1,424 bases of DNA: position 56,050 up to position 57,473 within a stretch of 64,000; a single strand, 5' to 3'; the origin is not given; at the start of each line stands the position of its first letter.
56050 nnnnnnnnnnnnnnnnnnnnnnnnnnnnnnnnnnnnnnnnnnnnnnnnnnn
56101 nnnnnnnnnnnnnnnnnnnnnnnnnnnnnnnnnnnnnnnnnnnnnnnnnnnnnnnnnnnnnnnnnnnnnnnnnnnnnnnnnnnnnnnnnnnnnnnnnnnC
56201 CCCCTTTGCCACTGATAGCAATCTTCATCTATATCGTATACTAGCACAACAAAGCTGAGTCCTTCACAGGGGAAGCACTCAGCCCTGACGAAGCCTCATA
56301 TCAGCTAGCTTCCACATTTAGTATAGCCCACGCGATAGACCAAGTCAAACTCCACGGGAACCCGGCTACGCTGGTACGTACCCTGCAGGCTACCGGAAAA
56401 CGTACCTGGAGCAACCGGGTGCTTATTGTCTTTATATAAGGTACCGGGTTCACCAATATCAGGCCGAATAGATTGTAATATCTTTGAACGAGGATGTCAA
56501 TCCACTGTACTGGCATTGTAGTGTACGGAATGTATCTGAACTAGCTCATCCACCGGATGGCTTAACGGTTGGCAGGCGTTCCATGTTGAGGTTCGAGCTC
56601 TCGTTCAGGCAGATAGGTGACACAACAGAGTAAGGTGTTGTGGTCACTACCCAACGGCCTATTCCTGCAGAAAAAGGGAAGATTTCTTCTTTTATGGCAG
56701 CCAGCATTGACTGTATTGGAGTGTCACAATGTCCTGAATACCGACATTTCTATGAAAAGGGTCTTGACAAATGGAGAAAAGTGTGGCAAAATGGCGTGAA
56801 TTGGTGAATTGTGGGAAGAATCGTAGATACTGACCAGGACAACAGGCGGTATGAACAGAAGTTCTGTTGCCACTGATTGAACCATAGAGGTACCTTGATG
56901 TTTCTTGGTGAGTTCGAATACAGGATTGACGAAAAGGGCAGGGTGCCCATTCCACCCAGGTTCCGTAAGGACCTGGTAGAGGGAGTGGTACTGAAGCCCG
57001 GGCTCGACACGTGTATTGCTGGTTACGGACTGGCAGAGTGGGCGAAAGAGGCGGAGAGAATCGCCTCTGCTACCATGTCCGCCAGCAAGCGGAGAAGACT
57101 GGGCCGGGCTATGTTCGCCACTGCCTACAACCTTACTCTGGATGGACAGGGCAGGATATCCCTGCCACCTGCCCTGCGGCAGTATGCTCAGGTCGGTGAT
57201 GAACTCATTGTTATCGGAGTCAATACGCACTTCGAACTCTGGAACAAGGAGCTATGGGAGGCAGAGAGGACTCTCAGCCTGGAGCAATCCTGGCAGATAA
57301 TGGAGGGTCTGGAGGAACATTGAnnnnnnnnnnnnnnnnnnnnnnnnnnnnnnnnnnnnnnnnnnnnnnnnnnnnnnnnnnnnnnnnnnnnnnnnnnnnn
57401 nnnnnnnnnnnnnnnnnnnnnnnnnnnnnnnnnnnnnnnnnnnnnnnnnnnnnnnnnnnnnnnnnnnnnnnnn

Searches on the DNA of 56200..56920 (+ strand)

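Call 54: search_rna_families(source=window, start=56200, end=56920, threshold=evalue, max_evalue=5)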
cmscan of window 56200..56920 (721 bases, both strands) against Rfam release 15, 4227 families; matches with E-value up to 5: 2.
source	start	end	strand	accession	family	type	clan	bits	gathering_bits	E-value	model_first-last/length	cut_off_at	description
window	56277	56324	-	RF01120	sR33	Gene; snRNA; snoRNA; CD-box;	-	16.9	37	0.7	1-55/55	no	Small nucleolar RNA sR33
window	56742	56831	+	RF01929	bxd_1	Gene; lncRNA;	-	12.7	75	4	1-86/86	no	Bithoraxoid conserved region 1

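Call 83: search_dna_similar(query=window:56515-56748:+, collection=plasmids, mode=distant, max_rows=8, max_evalue=0.01)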
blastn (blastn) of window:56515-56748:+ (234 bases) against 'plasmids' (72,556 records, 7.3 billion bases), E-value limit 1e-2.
No match.

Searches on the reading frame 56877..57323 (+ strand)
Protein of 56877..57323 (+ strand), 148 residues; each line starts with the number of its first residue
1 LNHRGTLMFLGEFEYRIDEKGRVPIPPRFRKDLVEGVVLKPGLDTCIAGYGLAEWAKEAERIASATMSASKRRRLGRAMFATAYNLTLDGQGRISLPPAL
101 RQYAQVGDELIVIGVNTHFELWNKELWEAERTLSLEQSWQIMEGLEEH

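Call 11: search_protein_families(library=pfam, proteins=[window:56877-57323:+])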
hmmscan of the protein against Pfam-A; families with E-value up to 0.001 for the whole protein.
window:56877-57323:+ (148 aa): 1 family
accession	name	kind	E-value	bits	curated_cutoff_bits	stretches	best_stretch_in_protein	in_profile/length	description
PF02381.23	MraZ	-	8.7e-31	106.2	23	2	79-129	1-51/72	MraZ protein, putative antitoxin-like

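Call 18: find_homologous_proteins(query=window:56898-57323:+, max_evalue=1e-20)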
Query window:56898-57323:+ (141 aa): 730 proteins with E <= 1e-20 among 838 candidates; the best 120 are listed.
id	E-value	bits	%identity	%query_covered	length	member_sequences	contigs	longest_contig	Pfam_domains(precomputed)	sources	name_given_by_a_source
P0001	1.1e-84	299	95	100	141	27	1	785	PF02381.24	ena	-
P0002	3.5e-81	288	93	99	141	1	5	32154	PF02381.24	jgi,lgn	jgi:MraZ protein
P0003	1.7e-78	279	87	99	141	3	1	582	PF02381.24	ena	-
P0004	3.0e-74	266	82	100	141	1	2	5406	PF02381.24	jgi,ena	-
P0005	2.2e-73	263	82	100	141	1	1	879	PF02381.24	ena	-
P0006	3.9e-72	259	82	100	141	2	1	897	PF02381.24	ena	-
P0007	5.4e-72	258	79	100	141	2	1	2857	PF02381.24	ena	-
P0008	1.1e-71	257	78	100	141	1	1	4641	PF02381.24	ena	-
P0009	1.5e-71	257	78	100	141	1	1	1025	PF02381.24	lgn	-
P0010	9.2e-65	235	73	100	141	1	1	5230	PF02381.24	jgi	-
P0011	2.5e-63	230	71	100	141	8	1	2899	PF02381.24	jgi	-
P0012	4.8e-63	229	68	100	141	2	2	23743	PF02381.24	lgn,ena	-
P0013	2.1e-58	214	62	100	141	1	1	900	PF02381.24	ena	-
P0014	2.1e-58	214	62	100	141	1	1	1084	PF02381.24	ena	-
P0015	2.5e-58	214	64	100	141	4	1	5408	PF02381.24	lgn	-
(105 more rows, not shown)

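Call 19: find_encoding_contigs(protein=P0002, flank=3000, max_places=5)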
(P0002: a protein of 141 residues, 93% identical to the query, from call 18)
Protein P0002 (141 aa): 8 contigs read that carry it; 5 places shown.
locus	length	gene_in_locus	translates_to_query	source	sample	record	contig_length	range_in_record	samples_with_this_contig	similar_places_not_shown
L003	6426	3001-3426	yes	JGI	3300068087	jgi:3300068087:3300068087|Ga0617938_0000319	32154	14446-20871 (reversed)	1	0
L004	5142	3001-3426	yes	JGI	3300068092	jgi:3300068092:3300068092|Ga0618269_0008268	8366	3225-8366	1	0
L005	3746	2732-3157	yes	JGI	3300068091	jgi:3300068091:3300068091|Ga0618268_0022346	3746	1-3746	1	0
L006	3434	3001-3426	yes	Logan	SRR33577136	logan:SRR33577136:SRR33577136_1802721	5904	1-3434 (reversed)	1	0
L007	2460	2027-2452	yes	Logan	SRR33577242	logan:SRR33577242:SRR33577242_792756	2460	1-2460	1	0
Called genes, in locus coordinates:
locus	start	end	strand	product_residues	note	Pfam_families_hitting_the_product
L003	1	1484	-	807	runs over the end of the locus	PF17764:PriA_3primeBD, PF09848:SLFN-g3_helicase (faint), PF00270:DEAD, PF04851:ResIII, PF18319:Zn_ribbon_PriA (weak), PF00271:Helicase_C, PF18074:PriA_C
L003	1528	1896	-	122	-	PF01245:Ribosomal_L19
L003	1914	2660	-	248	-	PF01746:tRNA_m1G_MT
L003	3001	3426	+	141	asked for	PF02381:MraZ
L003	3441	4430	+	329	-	PF01795:Methyltransf_5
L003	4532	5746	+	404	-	PF11104:PilM_2 (faint), PF14450:FtsA (weak), PF02491:SHS2_FTSA, PF06723:MreB_Mbl, PF14450:FtsA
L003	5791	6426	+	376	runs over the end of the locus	PF00091:Tubulin, PF12327:FtsZ_C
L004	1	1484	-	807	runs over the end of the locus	PF17764:PriA_3primeBD, PF09848:SLFN-g3_helicase (faint), PF00270:DEAD, PF04851:ResIII, PF18319:Zn_ribbon_PriA (weak), PF00271:Helicase_C, PF18074:PriA_C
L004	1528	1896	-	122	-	PF01245:Ribosomal_L19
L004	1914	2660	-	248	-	PF01746:tRNA_m1G_MT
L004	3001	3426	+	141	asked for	PF02381:MraZ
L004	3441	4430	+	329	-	PF01795:Methyltransf_5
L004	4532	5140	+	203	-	?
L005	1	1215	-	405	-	?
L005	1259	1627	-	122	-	PF01245:Ribosomal_L19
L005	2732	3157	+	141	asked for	PF02381:MraZ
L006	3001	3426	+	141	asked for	PF02381:MraZ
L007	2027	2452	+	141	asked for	PF02381:MraZ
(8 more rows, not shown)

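Call 20: find_encoding_contigs(protein=P0004, flank=3000, max_places=3)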
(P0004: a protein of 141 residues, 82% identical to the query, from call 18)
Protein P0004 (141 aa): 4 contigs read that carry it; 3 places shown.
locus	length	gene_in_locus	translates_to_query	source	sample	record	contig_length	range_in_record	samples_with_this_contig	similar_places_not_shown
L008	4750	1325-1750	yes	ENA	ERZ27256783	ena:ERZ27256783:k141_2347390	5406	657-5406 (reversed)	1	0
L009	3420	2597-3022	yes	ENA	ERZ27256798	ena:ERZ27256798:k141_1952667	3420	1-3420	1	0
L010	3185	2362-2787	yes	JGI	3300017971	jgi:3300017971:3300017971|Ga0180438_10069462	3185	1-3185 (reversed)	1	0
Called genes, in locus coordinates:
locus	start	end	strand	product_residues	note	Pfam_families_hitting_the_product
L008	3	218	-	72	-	?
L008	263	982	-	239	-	PF01746:tRNA_m1G_MT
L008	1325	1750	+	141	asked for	PF02381:MraZ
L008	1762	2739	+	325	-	PF01795:Methyltransf_5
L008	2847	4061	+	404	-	PF11104:PilM_2 (faint), PF14450:FtsA (weak), PF02491:SHS2_FTSA, PF06723:MreB_Mbl, PF14450:FtsA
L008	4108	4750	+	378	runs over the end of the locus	PF00091:Tubulin, PF12327:FtsZ_C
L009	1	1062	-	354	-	?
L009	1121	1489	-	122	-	PF01245:Ribosomal_L19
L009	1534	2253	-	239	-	PF01746:tRNA_m1G_MT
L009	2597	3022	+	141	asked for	PF02381:MraZ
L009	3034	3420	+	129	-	?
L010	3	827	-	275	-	?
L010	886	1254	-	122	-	PF01245:Ribosomal_L19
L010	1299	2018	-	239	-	PF01746:tRNA_m1G_MT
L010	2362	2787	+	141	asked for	PF02381:MraZ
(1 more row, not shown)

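Call 21: find_encoding_contigs(protein=P0012, flank=3000, max_places=3)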
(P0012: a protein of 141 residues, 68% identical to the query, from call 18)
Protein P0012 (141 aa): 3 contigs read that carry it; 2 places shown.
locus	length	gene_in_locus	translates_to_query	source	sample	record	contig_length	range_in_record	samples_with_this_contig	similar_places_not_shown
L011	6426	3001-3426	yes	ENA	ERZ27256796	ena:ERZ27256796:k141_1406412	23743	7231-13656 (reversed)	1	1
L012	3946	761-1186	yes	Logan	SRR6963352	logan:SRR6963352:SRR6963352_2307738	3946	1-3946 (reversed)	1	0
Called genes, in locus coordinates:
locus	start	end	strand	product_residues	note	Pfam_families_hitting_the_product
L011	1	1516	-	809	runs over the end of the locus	PF17764:PriA_3primeBD, PF00270:DEAD, PF04851:ResIII, PF18319:Zn_ribbon_PriA, PF00271:Helicase_C, PF18074:PriA_C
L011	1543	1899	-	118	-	PF01245:Ribosomal_L19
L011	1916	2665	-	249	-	PF01746:tRNA_m1G_MT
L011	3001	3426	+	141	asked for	PF02381:MraZ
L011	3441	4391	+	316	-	PF01795:Methyltransf_5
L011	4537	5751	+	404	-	PF11104:PilM_2 (faint), PF14450:FtsA (weak), PF02491:SHS2_FTSA, PF06723:MreB_Mbl, PF14450:FtsA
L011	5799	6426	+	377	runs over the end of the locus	PF00091:Tubulin, PF12327:FtsZ_C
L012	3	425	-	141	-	?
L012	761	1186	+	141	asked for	PF02381:MraZ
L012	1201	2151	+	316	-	PF01795:Methyltransf_5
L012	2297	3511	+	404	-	PF11104:PilM_2 (faint), PF14450:FtsA (weak), PF02491:SHS2_FTSA, PF06723:MreB_Mbl, PF14450:FtsA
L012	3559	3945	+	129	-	?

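Call 81: find_encoding_contigs(protein=P0001, flank=3000, max_places=6)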
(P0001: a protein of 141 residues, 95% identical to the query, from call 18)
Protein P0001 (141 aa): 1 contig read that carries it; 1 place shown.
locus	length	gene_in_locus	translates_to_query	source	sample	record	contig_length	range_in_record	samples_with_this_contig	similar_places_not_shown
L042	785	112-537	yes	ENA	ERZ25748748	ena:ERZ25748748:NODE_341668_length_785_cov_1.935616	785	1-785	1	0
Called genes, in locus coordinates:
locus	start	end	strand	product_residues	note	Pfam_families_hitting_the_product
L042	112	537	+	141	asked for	PF02381:MraZ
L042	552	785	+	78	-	?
